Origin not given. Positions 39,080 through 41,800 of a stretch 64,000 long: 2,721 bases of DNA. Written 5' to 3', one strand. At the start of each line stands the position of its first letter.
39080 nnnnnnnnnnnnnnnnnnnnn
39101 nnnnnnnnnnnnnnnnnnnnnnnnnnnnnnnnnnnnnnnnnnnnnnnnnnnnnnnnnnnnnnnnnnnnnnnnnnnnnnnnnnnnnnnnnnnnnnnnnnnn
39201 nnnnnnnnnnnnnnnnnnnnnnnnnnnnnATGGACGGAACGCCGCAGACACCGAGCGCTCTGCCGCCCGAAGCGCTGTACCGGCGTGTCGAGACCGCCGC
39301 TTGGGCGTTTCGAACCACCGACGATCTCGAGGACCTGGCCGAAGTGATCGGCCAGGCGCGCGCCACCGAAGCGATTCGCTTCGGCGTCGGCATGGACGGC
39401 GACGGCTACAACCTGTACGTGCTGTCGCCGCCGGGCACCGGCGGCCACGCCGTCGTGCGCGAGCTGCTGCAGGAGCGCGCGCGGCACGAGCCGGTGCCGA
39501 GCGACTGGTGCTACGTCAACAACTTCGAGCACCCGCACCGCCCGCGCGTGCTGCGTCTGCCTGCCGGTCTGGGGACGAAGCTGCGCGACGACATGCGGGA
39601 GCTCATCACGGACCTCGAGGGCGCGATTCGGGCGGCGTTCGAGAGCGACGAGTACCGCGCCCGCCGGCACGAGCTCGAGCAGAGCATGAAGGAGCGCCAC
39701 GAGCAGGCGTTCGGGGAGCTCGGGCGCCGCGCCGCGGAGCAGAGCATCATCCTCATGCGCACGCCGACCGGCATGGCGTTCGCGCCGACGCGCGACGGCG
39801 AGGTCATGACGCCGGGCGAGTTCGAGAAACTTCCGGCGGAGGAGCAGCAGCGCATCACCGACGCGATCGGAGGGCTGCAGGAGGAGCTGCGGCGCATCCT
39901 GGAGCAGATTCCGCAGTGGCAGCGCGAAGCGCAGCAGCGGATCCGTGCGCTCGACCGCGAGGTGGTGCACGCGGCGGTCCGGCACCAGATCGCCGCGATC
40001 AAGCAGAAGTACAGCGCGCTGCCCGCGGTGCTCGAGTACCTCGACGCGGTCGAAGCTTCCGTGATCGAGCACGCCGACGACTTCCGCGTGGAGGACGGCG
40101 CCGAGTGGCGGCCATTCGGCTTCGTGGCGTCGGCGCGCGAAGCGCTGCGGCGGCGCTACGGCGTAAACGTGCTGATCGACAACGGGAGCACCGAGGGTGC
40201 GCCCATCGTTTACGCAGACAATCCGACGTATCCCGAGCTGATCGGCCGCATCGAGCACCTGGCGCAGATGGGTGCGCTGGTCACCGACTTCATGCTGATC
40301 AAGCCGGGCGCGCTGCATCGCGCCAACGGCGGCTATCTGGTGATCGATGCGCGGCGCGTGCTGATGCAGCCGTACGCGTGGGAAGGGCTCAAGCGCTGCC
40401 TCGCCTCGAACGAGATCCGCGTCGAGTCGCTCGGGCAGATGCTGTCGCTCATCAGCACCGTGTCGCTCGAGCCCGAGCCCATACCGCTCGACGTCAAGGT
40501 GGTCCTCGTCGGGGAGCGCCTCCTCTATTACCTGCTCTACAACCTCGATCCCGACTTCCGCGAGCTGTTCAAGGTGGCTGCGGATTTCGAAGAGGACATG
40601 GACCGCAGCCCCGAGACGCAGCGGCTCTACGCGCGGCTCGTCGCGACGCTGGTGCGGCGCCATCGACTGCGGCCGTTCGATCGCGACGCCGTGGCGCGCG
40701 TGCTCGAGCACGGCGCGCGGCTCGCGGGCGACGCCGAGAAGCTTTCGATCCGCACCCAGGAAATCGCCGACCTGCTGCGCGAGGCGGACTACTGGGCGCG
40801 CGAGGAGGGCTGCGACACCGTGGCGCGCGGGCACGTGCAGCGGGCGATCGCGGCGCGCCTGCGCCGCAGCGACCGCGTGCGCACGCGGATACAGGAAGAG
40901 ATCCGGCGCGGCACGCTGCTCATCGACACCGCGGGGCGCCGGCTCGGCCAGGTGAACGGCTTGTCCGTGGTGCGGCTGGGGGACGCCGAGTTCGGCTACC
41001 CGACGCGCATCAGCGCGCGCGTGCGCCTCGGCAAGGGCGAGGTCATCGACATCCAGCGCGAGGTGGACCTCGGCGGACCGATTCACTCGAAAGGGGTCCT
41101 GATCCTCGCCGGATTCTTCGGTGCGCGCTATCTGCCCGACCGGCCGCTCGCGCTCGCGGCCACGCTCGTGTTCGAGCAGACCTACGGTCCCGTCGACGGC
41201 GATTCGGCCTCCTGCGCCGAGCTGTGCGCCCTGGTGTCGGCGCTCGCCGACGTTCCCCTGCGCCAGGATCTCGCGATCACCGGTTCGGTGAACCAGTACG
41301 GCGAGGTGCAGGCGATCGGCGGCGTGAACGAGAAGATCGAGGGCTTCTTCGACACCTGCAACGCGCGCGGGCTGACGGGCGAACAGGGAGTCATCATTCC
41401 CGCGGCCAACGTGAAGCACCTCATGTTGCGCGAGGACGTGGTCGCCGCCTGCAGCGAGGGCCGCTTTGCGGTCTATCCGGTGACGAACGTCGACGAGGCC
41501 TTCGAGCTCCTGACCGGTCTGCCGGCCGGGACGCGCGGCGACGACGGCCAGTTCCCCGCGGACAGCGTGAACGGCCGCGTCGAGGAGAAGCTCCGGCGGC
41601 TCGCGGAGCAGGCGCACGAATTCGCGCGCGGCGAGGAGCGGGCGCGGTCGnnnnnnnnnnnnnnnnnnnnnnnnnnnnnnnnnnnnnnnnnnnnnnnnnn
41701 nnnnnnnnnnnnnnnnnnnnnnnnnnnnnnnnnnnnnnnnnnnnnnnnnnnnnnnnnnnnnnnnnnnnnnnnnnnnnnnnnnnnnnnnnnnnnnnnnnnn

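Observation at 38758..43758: FNR-box-preceded LonC-like protease with a degenerate P-loop, translationally coupled to a tandem-USP protein and followed by a cytoplasmic alkaline-phosphatase-family enzyme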

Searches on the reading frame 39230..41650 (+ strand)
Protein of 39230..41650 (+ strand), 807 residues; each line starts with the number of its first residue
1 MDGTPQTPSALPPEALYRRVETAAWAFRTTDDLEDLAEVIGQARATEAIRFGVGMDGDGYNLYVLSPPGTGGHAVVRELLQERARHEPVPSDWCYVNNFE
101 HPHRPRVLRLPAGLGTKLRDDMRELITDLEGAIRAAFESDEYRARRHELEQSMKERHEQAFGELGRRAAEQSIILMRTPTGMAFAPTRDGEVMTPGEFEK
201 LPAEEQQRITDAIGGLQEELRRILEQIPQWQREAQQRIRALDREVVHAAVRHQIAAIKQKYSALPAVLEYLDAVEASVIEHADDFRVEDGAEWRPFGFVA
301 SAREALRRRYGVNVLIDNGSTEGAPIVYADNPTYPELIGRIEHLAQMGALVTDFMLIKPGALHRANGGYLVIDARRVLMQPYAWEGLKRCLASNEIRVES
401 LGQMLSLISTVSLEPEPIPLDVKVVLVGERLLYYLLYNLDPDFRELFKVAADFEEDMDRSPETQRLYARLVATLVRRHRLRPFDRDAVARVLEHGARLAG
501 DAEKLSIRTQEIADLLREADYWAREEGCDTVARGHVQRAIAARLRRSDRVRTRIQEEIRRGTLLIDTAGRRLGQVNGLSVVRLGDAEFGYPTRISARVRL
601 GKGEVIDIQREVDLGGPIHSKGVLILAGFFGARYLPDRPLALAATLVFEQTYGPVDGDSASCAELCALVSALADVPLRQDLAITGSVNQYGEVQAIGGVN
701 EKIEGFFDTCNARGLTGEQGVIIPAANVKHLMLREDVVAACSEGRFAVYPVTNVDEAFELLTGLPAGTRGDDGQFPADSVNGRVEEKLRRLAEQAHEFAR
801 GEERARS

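Call 3: search_protein_families(library=pfam, proteins=[window:39230-41650:+], max_evalue=0.01)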
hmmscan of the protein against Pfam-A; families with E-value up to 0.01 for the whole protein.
window:39230-41650:+ (807 aa): 4 families
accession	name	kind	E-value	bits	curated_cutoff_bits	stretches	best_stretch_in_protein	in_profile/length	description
PF13654.12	AAA_32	-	5.4e-57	191.9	21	1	322-454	1-133/133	LonB-like, AAA domain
PF20436.4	LonB_AAA-LID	-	2.1e-26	92.1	22.4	1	482-546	1-65/65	Archaeal LonB, AAA+ ATPase LID domain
PF20437.3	LonC_helical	-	1e-17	64.3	24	1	92-125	1-34/34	Lon-like LonC helical domain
PF05362.19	Lon_C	-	5e-11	43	21.1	1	654-759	106-200/205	Lon protease (S16) C-terminal proteolytic domain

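Call 4: search_protein_families(library=ncbifam, proteins=[window:39230-41650:+], max_evalue=0.01)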
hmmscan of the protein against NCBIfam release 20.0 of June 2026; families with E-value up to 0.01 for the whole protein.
window:39230-41650:+ (807 aa): 5 families
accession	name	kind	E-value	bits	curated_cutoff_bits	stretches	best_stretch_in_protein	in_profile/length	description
TIGR00764.1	lon_rel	equivalog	1.8e-46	159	516.6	1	313-760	161-591/608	ATP-dependent protease LonB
TIGR02902.1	spore_lonB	equivalog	4.3e-12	45.4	723.3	1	653-736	437-513/531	ATP-dependent protease LonB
TIGR02903.1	spore_lon_C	equivalog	6.4e-12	44.8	678.8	1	653-732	521-593/615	Lon family ATP-dependent protease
TIGR00763.1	lon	equivalog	1.4e-08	33.7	608.05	1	654-760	698-793/795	endopeptidase La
NF008053.0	PRK10787.1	equivalog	5.3e-08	31.4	891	1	653-758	673-767/784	endopeptidase La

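Call 5: search_solved_structures(query=window:39230-41650:+, show_alignments=2)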
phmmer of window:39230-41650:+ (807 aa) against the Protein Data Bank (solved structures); distinct sequences matched with E-value up to 0.001: 47.
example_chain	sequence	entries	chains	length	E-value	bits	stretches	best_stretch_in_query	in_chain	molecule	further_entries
4fwd_A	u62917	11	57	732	7.2e-90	305.3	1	39-770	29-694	TTC1975 peptidase | endopeptidase La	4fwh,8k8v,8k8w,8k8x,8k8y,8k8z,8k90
7euy_A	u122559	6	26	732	2.2e-89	303.7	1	39-770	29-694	Endopeptidase La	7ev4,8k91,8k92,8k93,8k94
4fw9_A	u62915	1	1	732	2.4e-89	303.6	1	39-770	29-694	TTC1975 peptidase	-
7eux_A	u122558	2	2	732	9.6e-89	301.6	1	39-770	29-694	Endopeptidase La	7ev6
4fwg_A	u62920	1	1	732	1e-88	301.5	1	39-770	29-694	TTC1975 peptidase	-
3k1j_A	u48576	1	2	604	7e-30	106.9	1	313-760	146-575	ATP-dependent protease Lon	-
4fwv_A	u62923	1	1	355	1.5e-26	95.9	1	47-453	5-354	TTC1975 peptidase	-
1xhk_A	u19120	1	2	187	4.3e-16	61.3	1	646-732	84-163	Putative protease La homolog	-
1z0w_A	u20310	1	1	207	3.9e-13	51.5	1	565-759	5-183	Putative protease La homolog type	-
1z0e_A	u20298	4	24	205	4.6e-13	51.3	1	566-759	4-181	Putative protease La homolog type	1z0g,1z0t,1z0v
1z0b_A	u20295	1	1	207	1.5e-12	49.7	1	565-759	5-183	Putative protease La homolog type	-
1z0c_A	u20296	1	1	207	5.3e-12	47.8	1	565-759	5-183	Putative protease La homolog type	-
4zpx_A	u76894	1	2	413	4.6e-11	44.7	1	313-540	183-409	ATP-dependent protease Lon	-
2x36_A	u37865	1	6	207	1.5e-06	29.8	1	652-744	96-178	LON PROTEASE HOMOLOG, MITOCHONDRIAL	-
6wys_A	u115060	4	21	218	1.7e-06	29.6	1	652-744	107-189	Lon protease homolog, mitochondrial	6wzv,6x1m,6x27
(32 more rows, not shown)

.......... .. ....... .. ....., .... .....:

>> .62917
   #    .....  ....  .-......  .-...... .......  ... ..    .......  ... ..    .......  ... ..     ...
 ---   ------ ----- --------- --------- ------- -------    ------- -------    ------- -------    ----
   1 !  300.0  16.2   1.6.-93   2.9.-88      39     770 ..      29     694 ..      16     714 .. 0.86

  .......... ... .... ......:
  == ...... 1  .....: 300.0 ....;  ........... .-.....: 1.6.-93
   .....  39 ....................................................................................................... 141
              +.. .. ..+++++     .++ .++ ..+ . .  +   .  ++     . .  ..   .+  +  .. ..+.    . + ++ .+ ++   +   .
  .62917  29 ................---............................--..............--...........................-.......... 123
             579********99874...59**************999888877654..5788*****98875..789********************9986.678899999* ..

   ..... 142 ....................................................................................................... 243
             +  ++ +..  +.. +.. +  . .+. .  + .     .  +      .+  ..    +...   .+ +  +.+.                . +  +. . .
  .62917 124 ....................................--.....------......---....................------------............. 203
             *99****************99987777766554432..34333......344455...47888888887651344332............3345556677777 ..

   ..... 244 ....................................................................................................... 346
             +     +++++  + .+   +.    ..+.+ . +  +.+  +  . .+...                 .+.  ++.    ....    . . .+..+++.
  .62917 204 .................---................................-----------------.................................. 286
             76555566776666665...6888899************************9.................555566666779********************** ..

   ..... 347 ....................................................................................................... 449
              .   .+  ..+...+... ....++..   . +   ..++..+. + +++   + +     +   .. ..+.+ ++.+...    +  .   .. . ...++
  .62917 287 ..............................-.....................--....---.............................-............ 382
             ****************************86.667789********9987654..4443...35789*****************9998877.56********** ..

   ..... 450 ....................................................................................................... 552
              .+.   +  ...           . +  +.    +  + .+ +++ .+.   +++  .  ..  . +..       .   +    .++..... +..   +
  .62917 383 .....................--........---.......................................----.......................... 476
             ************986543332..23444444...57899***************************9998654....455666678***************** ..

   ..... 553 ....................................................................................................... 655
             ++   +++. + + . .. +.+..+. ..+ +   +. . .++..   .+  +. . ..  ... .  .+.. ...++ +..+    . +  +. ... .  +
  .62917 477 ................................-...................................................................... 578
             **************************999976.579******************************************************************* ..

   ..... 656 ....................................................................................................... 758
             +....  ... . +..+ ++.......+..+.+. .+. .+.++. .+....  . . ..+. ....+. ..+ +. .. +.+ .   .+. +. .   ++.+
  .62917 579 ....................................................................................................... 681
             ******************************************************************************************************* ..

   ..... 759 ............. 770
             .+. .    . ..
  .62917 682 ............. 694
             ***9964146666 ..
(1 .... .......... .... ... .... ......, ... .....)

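Call 12: find_homologous_proteins(query=window:39230-41650:+, max_evalue=1e-20)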
Query window:39230-41650:+ (807 aa): 7998 proteins with E <= 1e-20 among 8000 candidates; the best 120 are listed.
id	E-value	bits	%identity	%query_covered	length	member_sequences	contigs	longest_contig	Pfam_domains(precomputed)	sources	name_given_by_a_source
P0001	0.0e+0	1773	98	100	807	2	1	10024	PF13654.13,PF20436.5,PF05362.20,PF20437.4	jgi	-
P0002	0.0e+0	1644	92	99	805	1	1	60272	PF13654.13,PF20436.5,PF05362.20,PF20437.4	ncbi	ncbi:MAG TPA: ATP-binding protein [Burkholderiales bacterium]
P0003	0.0e+0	1294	73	100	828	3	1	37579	PF13654.13,PF20436.5,PF05362.20,PF20437.4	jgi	jgi:lon-related putative ATP-dependent protease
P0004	0.0e+0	1285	73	98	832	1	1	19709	PF13654.13,PF20436.5,PF05362.20,PF20437.4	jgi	jgi:lon-related putative ATP-dependent protease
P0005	0.0e+0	1285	73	98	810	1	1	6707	PF13654.13,PF20436.5,PF05362.20,PF20437.4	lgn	-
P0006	0.0e+0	1281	73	98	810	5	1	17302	PF13654.13,PF20436.5,PF05362.20,PF20437.4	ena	-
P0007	0.0e+0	1271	74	98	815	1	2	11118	PF13654.13,PF20436.5,PF05362.20,PF20437.4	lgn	-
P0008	0.0e+0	1270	73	98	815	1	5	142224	PF13654.13,PF20436.5,PF05362.20,PF20437.4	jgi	jgi:lon-related putative ATP-dependent protease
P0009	0.0e+0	1268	72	98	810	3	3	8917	PF13654.13,PF20436.5,PF05362.20,PF20437.4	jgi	-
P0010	0.0e+0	1256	71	98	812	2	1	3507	PF13654.13,PF20436.5,PF05362.20,PF20437.4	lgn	-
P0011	0.0e+0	1254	71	98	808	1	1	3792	PF13654.13,PF20436.5,PF05362.20,PF20437.4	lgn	-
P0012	0.0e+0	1252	70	98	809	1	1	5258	PF13654.13,PF20436.5,PF05362.20,PF20437.4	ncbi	-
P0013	0.0e+0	1250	71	98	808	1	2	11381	PF13654.13,PF20436.5,PF05362.20,PF20437.4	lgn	-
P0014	0.0e+0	1224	69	98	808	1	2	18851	PF13654.13,PF20436.5,PF05362.20,PF20437.4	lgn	-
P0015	0.0e+0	1200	69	98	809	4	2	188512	PF13654.13,PF20436.5,PF05362.20,PF20437.4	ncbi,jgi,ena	-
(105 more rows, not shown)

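Call 15: find_related_loci(query=A1, collection=genome_contigs, flank=8000)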
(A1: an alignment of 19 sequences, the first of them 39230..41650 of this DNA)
Query A1 (807 aa) in genome_contigs; peptide patterns used: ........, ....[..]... (x = any residue, [..] = any of these).
600 stretches matched a pattern (row limit reached: there are more); 597 encode a relative of the query (tblastn E <= 1e-3); the best 80 are kept; 80 distinct loci.
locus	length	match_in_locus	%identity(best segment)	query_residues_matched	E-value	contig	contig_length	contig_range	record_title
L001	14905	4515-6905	62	3-795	0e+0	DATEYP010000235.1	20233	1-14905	MAG TPA_asm: Acidiferrobacterales bacterium isolate SMAG_U8448 k141_1248420, whole genome shotgun sequence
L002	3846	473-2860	59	7-798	0e+0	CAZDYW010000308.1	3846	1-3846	MAG TPA_asm: uncultured Anaerolineales bacterium isolate binchicken_co15_170 genome assembly, contig: NODE_25810_length_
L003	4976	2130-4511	58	7-798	0e+0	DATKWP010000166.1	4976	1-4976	MAG TPA_asm: Anaerolineae bacterium isolate SMAG_U14166 k141_373984, whole genome shotgun sequence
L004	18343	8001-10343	59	23-801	0e+0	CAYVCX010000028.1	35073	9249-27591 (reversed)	MAG TPA_asm: uncultured Anaerolineales bacterium isolate SRP141376_co1_360 genome assembly, contig: NODE_2847_length_350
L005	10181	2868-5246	57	11-799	0e+0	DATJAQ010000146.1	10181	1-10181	MAG TPA_asm: Terriglobia bacterium isolate SMAG_U15331 k141_555139, whole genome shotgun sequence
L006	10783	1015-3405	60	11-803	0e+0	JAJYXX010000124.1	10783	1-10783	MAG: Chloroflexi bacterium isolate FK3.bin76 NODE_12236_length_10783_cov_7.425863, whole genome shotgun sequence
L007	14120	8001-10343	57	6-792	0e+0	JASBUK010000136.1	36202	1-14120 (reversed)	MAG: Trueperaceae bacterium isolate BWSM_7 k141_718150, whole genome shotgun sequence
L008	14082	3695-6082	59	8-798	0e+0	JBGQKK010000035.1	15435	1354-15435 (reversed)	MAG: Gammaproteobacteria bacterium isolate OBJ2_061818_050_63 k141_1379281_length_15435_cov_12.1509, whole genome shotgu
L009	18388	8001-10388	57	11-803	0e+0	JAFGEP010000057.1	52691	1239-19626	MAG: Bradymonadales bacterium isolate Zod_Metabat.1238 k87_4672550, whole genome shotgun sequence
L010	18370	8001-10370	56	9-800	0e+0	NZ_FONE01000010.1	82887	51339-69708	Nitrosomonas sp. Nm166, whole genome shotgun sequence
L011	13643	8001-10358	57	11-799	0e+0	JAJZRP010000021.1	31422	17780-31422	MAG: Proteobacteria bacterium isolate SKS1.bin95 NODE_2493_length_31422_cov_20.374277, whole genome shotgun sequence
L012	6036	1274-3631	55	11-798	0e+0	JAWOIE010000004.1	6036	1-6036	MAG: Gammaproteobacteria bacterium isolate CWP5-2.bin.12 k191_56752, whole genome shotgun sequence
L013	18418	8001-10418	56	4-803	0e+0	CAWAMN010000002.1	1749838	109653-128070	MAG: uncultured Gammaproteobacteria bacterium isolate MFD01721.bin.1.18 genome assembly, contig: contig_6611, whole geno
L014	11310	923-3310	56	11-802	0e+0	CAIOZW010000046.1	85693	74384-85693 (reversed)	MAG: uncultured Acidobacteria bacterium isolate LaPlata_bin-2064 genome assembly, contig: bin-2064:046/517, whole genome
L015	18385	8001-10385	56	8-799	0e+0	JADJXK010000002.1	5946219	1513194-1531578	MAG: Candidatus Leptofilum proximum isolate Kalu_MAXAC.106v2 tig00100734-10-59431720, whole genome shotgun sequence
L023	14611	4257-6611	58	8-799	0e+0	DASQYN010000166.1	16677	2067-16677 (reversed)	MAG TPA_asm: Burkholderiales bacterium isolate SMAG_U11066 k141_77642, whole genome shotgun sequence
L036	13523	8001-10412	53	1-798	0e+0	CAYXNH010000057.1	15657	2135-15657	MAG TPA_asm: uncultured Ardenticatenaceae bacterium isolate SRP329715_co1_267 genome assembly, contig: NODE_5656_length_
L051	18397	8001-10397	51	8-802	0e+0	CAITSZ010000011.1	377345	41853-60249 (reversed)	MAG: uncultured Chlorobiaceae bacterium isolate Ki1-2-7m_bin-861 genome assembly, contig: bin-861:11/49, whole genome sh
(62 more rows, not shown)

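Call 32: find_encoding_contigs(protein=P0002, flank=10000, max_places=2)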
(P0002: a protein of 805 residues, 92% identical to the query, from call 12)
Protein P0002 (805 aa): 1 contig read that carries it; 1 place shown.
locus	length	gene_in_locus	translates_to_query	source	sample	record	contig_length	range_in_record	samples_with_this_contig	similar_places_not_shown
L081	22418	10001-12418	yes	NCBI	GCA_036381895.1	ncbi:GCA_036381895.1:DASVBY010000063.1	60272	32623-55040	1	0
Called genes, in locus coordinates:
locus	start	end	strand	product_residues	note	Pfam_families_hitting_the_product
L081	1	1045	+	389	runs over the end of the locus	-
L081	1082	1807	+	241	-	PF00210:Ferritin (weak)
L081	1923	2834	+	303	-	PF09297:Zn_ribbon_NUD (weak), PF00293:NUDIX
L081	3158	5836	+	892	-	PF02629:CoA_binding, PF13380:CoA_binding_2, PF13607:Succ_CoA_lig, PF19045:Ligase_CoA_2, PF13549:ATP-grasp_5, PF13302:Acetyltransf_3, PF00583:Acetyltransf_1, PF13508:Acetyltransf_7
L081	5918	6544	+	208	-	PF13801:Metal_resist (weak), PF07813:LTXXQ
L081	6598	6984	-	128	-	PF07238:PilZ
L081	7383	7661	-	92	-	PF11154:DUF2934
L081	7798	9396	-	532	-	PF06414:Zeta_toxin (faint), PF13671:AAA_33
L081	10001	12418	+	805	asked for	PF20437:LonC_helical, PF13654:AAA_32, PF20436:LonB_AAA-LID, PF05362:Lon_C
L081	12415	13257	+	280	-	PF00582:Usp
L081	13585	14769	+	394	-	PF08665:PglZ (faint), PF01663:Phosphodiest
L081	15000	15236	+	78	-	PF09720:Unstab_antitox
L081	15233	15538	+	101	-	PF05016:ParE_toxin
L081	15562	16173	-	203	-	-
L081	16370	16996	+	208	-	-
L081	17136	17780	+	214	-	PF00034:Cytochrom_C (weak), PF13442:Cytochrome_CBB3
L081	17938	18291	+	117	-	PF02627:CMD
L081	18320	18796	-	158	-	-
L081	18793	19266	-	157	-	-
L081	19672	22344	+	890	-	PF02463:SMC_N (weak)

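Call 33: find_encoding_contigs(protein=P0008, flank=8000, max_places=2)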
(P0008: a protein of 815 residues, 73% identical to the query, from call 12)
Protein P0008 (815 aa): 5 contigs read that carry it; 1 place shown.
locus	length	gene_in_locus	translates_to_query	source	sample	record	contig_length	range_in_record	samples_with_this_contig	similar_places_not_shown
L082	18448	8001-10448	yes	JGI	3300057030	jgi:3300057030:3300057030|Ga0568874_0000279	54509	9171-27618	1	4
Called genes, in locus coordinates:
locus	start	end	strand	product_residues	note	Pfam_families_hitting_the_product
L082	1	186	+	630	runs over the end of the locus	PF06480:FtsH_ext, PF00004:AAA, PF17862:AAA_lid_3, PF01434:Peptidase_M41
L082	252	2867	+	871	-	PF00690:Cation_ATPase_N, PF00122:E1-E2_ATPase, PF00702:Hydrolase, PF08282:Hydrolase_3 (faint), PF00702:Hydrolase (weak)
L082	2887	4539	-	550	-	PF02878:PGM_PMM_I, PF02879:PGM_PMM_II, PF02880:PGM_PMM_III, PF00408:PGM_PMM_IV (weak)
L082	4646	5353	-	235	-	PF00702:Hydrolase (weak)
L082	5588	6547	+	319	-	PF18306:LDcluster4, PF03641:Lysine_decarbox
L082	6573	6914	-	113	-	PF13997:YqjK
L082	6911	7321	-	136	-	PF07332:Phage_holin_3_6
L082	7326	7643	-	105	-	PF05957:DUF883, PF19029:DUF883_C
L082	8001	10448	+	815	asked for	PF20437:LonC_helical, PF13654:AAA_32, PF20436:LonB_AAA-LID, PF05362:Lon_C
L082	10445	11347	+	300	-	PF00582:Usp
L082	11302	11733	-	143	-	PF10025:DUF2267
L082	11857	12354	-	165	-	PF04073:tRNA_edit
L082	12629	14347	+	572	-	PF00501:AMP-binding, PF13193:AMP-binding_C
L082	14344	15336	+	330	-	PF00676:E1_dh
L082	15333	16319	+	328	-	PF02779:Transket_pyr, PF02780:Transketolase_C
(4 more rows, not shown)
